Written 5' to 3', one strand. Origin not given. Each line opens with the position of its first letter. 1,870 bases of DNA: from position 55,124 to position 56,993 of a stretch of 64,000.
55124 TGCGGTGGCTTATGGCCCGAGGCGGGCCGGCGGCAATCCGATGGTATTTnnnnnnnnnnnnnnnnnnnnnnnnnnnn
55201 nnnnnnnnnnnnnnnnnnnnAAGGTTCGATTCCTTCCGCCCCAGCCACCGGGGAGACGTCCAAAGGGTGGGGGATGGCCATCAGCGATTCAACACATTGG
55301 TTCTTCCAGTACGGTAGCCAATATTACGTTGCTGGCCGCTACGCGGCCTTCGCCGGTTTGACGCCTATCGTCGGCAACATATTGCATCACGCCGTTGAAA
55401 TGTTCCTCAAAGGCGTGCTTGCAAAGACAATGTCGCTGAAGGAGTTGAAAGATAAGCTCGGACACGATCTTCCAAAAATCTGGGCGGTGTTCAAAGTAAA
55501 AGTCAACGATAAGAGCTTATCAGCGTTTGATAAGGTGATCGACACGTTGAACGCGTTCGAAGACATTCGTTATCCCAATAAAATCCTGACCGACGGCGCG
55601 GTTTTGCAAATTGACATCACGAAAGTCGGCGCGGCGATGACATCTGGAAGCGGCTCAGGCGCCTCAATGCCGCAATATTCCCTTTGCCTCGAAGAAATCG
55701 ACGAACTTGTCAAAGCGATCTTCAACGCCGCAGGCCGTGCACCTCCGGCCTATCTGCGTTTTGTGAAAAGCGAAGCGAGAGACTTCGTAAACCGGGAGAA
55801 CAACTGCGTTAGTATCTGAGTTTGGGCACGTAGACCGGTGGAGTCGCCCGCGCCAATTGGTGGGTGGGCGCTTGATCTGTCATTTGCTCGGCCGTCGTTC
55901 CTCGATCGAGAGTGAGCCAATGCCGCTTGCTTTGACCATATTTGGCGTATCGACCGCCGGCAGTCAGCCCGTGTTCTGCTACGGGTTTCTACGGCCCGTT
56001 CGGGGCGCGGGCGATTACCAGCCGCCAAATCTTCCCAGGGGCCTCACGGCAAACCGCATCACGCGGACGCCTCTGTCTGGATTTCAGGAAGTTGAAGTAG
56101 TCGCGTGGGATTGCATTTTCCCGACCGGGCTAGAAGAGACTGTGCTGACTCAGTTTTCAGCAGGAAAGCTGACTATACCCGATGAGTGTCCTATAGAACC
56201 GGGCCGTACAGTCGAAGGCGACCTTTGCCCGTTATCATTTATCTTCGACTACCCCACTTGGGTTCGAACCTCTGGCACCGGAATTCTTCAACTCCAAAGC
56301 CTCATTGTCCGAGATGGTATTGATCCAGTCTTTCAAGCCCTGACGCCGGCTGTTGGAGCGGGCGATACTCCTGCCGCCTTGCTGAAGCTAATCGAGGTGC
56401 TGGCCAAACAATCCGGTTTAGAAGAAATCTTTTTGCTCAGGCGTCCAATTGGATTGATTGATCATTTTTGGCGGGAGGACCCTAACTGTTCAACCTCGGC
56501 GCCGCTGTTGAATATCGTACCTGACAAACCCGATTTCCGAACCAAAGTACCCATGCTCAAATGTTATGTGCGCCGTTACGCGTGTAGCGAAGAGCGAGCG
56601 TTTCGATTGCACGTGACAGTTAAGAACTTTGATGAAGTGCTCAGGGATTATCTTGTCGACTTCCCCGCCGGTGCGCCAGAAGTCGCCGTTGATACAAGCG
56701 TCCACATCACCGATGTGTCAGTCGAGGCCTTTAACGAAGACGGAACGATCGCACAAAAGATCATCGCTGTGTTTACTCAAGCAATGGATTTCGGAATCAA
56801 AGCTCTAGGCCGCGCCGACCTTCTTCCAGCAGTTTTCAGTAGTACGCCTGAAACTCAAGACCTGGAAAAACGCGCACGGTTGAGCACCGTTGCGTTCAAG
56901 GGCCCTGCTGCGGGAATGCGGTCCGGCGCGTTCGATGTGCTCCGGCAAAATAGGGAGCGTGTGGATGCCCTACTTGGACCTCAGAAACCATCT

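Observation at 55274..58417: HEPN protein plus ~830-aa orphan protein with an IDPF...HDRY module: candidate undescribed defence pair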

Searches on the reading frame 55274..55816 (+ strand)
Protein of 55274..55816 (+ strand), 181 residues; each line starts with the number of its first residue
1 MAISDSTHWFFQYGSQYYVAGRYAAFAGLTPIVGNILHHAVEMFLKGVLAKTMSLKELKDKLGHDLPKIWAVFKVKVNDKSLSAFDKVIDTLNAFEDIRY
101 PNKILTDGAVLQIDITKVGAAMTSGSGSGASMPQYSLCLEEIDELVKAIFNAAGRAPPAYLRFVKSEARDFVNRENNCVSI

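Call 6: search_protein_families(library=pfam, max_evalue=1, proteins=[window:55274-55816:+])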
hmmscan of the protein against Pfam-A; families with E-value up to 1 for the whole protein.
seq(181 aa): 1 family
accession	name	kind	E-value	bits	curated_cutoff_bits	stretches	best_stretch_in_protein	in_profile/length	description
PF05168.19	HEPN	-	0.076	13.6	22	1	17-101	11-90/117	HEPN domain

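Call 7: search_protein_families(library=padloc, max_evalue=1, proteins=[window:55274-55816:+])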
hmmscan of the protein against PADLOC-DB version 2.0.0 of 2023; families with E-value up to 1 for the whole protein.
seq(181 aa): 0 families

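Call 8: search_protein_families(library=ncbifam, max_evalue=1, proteins=[window:55274-55816:+])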
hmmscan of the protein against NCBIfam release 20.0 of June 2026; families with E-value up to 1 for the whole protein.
seq(181 aa): 0 families

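Call 25: find_homologous_proteins(query=window:55274-55816:+, max_evalue=0.01)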
Query seq(181 aa) (181 aa): 95 proteins with E <= 0.01 among 154 candidates.
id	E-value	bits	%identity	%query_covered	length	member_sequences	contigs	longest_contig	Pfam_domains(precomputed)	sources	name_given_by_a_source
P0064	5.6e-115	399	100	100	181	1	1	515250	-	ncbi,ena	-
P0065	2.4e-93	329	81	99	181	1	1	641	-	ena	-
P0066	5.9e-61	223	58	98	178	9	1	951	-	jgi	-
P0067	4.0e-60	221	55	97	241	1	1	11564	-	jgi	jgi:hypothetical protein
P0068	7.2e-59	217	59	93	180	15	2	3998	-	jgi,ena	jgi:hypothetical protein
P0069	1.0e-58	216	61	93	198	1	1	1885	-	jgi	jgi:hypothetical protein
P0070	1.9e-58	215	58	98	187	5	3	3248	-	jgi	jgi:hypothetical protein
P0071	6.1e-58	213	57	94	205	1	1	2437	-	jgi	jgi:hypothetical protein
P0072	8.4e-57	210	56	97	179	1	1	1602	-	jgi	jgi:hypothetical protein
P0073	1.9e-55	205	55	98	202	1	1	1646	-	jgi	jgi:hypothetical protein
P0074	2.2e-55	205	58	97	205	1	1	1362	-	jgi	jgi:hypothetical protein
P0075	4.2e-55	204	53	98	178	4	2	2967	-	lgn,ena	-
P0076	4.9e-55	204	54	96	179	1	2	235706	-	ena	-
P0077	7.0e-55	204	57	96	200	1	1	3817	-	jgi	jgi:hypothetical protein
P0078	7.9e-55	203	55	98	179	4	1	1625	-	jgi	jgi:hypothetical protein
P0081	1.3e-53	199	55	93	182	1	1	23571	-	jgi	jgi:hypothetical protein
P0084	8.0e-53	197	54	93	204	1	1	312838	-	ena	-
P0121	9.1e-38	148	47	94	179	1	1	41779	-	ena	-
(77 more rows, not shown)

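Call 26: find_encoding_contigs(protein=P0064, flank=8000, max_places=2)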
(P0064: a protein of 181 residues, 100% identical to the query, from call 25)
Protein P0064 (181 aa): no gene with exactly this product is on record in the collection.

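Call 27: find_encoding_contigs(protein=P0076, flank=5000, max_places=2)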
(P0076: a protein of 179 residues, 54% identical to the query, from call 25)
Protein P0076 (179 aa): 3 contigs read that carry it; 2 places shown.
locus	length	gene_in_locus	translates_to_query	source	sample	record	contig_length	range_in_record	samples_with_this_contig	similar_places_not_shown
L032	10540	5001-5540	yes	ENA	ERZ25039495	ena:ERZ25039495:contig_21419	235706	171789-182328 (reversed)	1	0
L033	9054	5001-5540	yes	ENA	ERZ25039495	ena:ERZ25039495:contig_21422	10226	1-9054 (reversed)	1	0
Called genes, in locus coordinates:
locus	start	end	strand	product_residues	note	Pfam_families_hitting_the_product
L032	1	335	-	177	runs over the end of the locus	PF02674:Colicin_V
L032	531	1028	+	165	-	PF01161:PBP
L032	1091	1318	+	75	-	PF14384:BrnA_antitoxin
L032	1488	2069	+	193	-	-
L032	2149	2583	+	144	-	-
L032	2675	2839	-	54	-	-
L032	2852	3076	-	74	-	-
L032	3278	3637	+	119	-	-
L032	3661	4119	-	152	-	PF06718:DUF1203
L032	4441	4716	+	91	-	PF04365:BrnT_toxin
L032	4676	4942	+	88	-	PF14384:BrnA_antitoxin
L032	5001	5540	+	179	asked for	-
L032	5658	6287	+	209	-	PF13643:DUF4145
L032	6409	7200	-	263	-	-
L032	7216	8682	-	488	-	PF01964:ThiC_Rad_SAM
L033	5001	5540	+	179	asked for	-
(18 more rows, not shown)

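Call 28: find_encoding_contigs(protein=P0084, flank=5000, max_places=2)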
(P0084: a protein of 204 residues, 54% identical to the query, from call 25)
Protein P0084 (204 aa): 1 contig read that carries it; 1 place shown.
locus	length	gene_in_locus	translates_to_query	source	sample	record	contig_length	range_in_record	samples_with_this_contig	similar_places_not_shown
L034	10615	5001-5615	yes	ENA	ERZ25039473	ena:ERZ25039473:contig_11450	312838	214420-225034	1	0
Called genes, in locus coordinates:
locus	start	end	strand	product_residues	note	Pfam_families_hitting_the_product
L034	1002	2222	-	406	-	PF13458:Peripla_BP_6, PF01094:ANF_receptor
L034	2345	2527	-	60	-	-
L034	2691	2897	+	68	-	-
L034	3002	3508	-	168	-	-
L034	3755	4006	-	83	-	-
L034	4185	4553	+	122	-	PF09361:Phasin_2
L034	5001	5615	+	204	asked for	-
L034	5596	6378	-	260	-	-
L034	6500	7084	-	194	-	-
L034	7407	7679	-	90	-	PF01979:Amidohydro_1, PF07969:Amidohydro_3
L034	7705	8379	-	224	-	-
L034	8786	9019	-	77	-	-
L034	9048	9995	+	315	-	PF01546:Peptidase_M20, PF07687:M20_dimer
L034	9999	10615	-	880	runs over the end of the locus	PF00332:Glyco_hydro_17 (faint), PF13506:Glyco_transf_21, PF00535:Glycos_transf_2, PF13641:Glyco_tranf_2_3, PF13632:Glyco_trans_2_3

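Call 41: search_protein_families(library=pfam, alignment_id=A3, max_evalue=1)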
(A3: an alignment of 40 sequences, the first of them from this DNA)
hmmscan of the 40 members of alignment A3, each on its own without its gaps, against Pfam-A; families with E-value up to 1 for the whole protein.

A. member 1, seq(181 aa): 1 family
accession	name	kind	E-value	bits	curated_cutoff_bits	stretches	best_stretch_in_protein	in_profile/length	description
PF05168.19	HEPN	-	0.076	13.6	22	1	17-101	11-90/117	HEPN domain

B. families by the number of members that match (of 40 scanned): 16 families
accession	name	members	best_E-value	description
PF05168.19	HEPN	18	0.0007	HEPN domain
PF11154.13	DUF2934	2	2.6e-11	Protein of unknown function (DUF2934)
PF10758.14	DUF2586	2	0.00056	Protein of unknown function (DUF2586)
PF11343.13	DUF3145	2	0.19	Protein of unknown function (DUF3145)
PF01130.27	CD36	1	0.032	CD36 family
PF02471.22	OspE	1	0.06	Borrelia outer surface protein E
PF13419.12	HAD_2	1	0.077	Haloacid dehalogenase-like hydrolase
PF20202.4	DUF6564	1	0.089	Domain of unknown function (DUF6564)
PF16127.10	DUF4839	1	0.091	Domain of unknown function (DUF4839)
PF12705.13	PDDEXK_1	1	0.094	PD-(D/E)XK nuclease superfamily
PF18894.6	PhageMetallopep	1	0.11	Putative phage metallopeptidase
PF14860.11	DrrA_P4M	1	0.12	DrrA phosphatidylinositol 4-phosphate binding domain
PF04690.20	YABBY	1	0.13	YABBY protein, C-terminal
PF00687.26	Ribosomal_L1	1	0.14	Ribosomal protein L1p/L10e family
PF00465.25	Fe-ADH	1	0.15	Iron-containing alcohol dehydrogenase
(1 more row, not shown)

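Call 42: search_solved_structures(query=A3, max_evalue=10, show_alignments=3)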
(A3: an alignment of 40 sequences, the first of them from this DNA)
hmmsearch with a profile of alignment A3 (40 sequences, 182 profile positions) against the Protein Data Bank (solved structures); distinct sequences matched with E-value up to 10: 1.
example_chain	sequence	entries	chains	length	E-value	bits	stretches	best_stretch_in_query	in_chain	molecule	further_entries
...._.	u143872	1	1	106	1.5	11.4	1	55-94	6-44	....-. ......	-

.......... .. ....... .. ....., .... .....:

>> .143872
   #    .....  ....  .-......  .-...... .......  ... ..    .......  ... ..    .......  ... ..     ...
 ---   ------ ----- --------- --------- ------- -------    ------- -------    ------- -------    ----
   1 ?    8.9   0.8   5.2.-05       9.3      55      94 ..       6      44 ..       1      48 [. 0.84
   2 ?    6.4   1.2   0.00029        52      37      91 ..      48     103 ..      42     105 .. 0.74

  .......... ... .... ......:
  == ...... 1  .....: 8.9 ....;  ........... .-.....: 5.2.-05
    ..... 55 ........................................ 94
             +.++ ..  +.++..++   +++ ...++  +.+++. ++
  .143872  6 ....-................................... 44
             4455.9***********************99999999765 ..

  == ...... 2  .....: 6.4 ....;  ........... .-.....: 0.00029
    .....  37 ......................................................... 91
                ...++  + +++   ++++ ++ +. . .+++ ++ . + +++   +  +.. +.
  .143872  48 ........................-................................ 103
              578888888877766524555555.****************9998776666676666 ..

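Call 48: predict_structure(alignment_id=A3)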
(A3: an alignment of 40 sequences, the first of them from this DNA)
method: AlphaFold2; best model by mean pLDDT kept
length: 181 residues; sequences in the alignment: 40
mean_pLDDT: 91.5   pTM: 0.89
mean pLDDT of the five models: 91.5, 91.4, 91.0, 90.8, 90.4
residues with pLDDT >= 90: 133; 70-90: 36; 50-70: 9; < 50: 3
segments of 3 or more residues with pLDDT < 50: none
pLDDT, mean of each block of 10 residues (from residue 1): 78 97 95 94 98 97 97 98 98 87 87 94 75 92 97 94 90 83 48
secondary structure, 60 per line:
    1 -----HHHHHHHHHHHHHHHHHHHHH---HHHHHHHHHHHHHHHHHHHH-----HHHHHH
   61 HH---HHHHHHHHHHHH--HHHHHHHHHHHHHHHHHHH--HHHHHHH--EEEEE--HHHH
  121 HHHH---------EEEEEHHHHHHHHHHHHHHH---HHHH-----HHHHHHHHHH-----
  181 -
elements in order: H6-26 H30-49 H55-62 H66-77 H80-98 H101-107 E110-114 H117-124 E134-138 H139-153 H157-160 H166-175

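Call 52: fold_search(model_id=the predicted structure, library=pdb)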
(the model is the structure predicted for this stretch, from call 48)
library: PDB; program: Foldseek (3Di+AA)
matches with E <= 10: 61; with E <= 0.001: 0
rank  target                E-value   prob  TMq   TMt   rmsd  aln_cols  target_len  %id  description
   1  2hsb                  9.1e-01  0.89  0.46  0.62   5.5       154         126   12  Crystal structure of a hepn domain containing protein (af_0298) from archaeoglobus fulgidus at 1.95 A resolution (released 2006-08-15)
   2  1ufb_A                9.6e-01  0.77  0.42  0.56   7.1       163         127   11  Crystal structure of TT1696 from Thermus thermophilus HB8 (released 2003-11-28)
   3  1wol                  1.3e+00  0.51  0.36  0.51   8.4       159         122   14  Crystal Structure of ST0689, an archaeal HEPN homologue (released 2005-11-22)
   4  6qv7                  1.3e+00  0.08  0.21  0.13  21.2       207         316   12  Crystal structure of a CHAD domain from Chlorobium tepidum (released 2019-05-29)
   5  2l6f_MODEL_1_A        1.7e+00  0.08  0.24  0.25  21.2       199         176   10  NMR Solution structure of FAT domain of FAK complexed with LD2 and LD4 motifs of PAXILLIN (released 2012-05-30)
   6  6qva                  1.9e+00  0.08  0.24  0.14  22.0       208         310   11  Crystal structure of a CHAD domain from Chlorobium tepidum in complex with inorganic polyphosphate (released 2019-05-29)
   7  5krw_MODEL_1_A        2.9e+00  0.06  0.20  0.23  17.4       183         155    9  Recognition and targeting mechanisms by chaperones in flagella assembly and operation (released 2016-08-17)
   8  9izh_R                3.1e+00  0.06  0.22  0.15  20.9       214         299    8  Cryo-EM structure of LPA1-G13 complex with LPA (released 2025-01-01)
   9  4nqf_A                3.2e+00  0.44  0.47  0.57   5.7       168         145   11  Crystal structure of HEPN domain protein (released 2014-03-26)
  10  3c18_B                3.4e+00  0.20  0.27  0.18  13.4       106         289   17  Crystal structure of nucleotidyltransferase-like protein (ZP_00538802.1) from Exiguobacterium sibiricum 255-15 at 1.90 (released 2008-02-12)
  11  2l6g_MODEL_1_A        3.4e+00  0.07  0.24  0.26  19.6       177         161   15  FAT-LD2 Double labeled construct with free LD4 peptide (released 2012-05-30)
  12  8ii8                  3.4e+00  0.03  0.16  0.14  14.8       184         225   11  X-ray crystal structure of pink-colored protein from Pleurotus salmoneostramineus in complex with natural chromophore (released 2024-08-14)
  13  6m6u_I                3.6e+00  0.12  0.31  0.38   7.7       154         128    6  Crystal structure the toxin-antitoxin MntA-HpeT mutant-D39ED41E (released 2020-09-30)
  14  9min_I                3.9e+00  0.11  0.25  0.33  12.7       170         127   11  Structure of a designed minibinder to NYESO1-A*02:01 (released 2025-08-06)
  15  8vyy_A                4.1e+00  0.04  0.20  0.16  16.6       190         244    8  The crystal structure of MarE in complex with its native substrate, beta-methyl-L-tryptophan (released 2025-04-02)
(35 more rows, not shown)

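Call 57: find_encoding_contigs(protein=P0159, flank=3000, max_places=3)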
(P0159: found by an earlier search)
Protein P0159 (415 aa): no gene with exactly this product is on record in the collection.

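Call 73: find_encoding_contigs(protein=P0121, flank=4000, max_places=1)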
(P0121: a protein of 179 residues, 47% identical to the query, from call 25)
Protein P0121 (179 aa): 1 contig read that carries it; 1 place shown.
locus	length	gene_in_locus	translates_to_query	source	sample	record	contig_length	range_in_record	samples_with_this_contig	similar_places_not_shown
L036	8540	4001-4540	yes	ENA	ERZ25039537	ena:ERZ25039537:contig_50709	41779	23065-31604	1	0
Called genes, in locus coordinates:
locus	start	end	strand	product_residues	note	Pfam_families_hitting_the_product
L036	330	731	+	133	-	-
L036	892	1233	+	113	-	-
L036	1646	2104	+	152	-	-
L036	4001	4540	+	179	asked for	-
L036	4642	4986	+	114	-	-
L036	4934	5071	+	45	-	-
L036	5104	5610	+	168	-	-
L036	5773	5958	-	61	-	-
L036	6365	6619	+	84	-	-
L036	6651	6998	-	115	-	PF04892:VanZ-LLP1 (weak)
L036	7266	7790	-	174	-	PF09849:DUF2076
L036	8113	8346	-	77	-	-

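Call 74: find_encoding_contigs(protein=P0081, flank=4000, max_places=1)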
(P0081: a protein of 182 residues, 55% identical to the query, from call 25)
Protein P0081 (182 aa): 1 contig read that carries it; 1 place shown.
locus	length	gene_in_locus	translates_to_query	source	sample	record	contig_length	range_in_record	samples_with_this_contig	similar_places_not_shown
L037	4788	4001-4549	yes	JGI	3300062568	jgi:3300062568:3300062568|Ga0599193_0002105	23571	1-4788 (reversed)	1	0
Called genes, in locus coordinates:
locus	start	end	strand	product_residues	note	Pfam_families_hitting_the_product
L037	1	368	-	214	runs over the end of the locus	PF10090:HPTransfase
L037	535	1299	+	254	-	PF00459:Inositol_P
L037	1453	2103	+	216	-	PF06577:EipA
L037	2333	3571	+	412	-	PF24161:CCDC39 (faint), PF13166:AAA_13 (weak)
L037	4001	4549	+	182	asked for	-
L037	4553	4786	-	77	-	?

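Call 75: find_encoding_contigs(protein=P0067, flank=4000, max_places=1)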
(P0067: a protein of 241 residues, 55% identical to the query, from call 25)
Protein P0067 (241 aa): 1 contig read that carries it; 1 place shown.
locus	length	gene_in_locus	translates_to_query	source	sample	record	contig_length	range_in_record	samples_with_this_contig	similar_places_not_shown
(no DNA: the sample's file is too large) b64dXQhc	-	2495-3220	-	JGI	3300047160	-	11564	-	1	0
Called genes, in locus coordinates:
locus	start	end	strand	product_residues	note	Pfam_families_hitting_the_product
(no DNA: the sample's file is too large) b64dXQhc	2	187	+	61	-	?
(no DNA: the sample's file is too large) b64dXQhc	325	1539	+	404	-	PF13356:Arm-DNA-bind_3 (weak), PF22022:Phage_int_M, PF00589:Phage_integrase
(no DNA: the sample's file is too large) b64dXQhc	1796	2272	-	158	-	-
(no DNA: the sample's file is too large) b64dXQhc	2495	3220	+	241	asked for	-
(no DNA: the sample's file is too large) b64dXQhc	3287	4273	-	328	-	PF00805:Pentapeptide, PF01582:TIR, PF13676:TIR_2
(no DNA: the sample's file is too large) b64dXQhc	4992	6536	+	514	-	PF13676:TIR_2, PF07382:HC2 (weak), PF00024:PAN_1 (weak), PF14295:PAN_4 (weak)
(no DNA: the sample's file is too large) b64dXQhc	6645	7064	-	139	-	-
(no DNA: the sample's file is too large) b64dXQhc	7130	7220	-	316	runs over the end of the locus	-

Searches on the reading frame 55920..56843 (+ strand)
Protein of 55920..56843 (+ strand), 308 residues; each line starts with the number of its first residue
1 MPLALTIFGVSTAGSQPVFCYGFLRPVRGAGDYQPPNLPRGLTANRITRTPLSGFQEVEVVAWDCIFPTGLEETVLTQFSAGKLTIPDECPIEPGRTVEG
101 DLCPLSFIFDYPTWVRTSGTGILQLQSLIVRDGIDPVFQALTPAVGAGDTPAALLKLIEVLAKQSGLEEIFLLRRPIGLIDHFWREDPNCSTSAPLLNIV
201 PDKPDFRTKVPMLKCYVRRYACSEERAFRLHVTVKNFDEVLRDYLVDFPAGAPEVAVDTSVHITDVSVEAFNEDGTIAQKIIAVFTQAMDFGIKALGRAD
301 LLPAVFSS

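Call 62: search_protein_families(library=pfam, max_evalue=0.1, proteins=[window:55920-56843:+])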
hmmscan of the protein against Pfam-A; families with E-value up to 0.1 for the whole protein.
seq(308 aa): 0 families
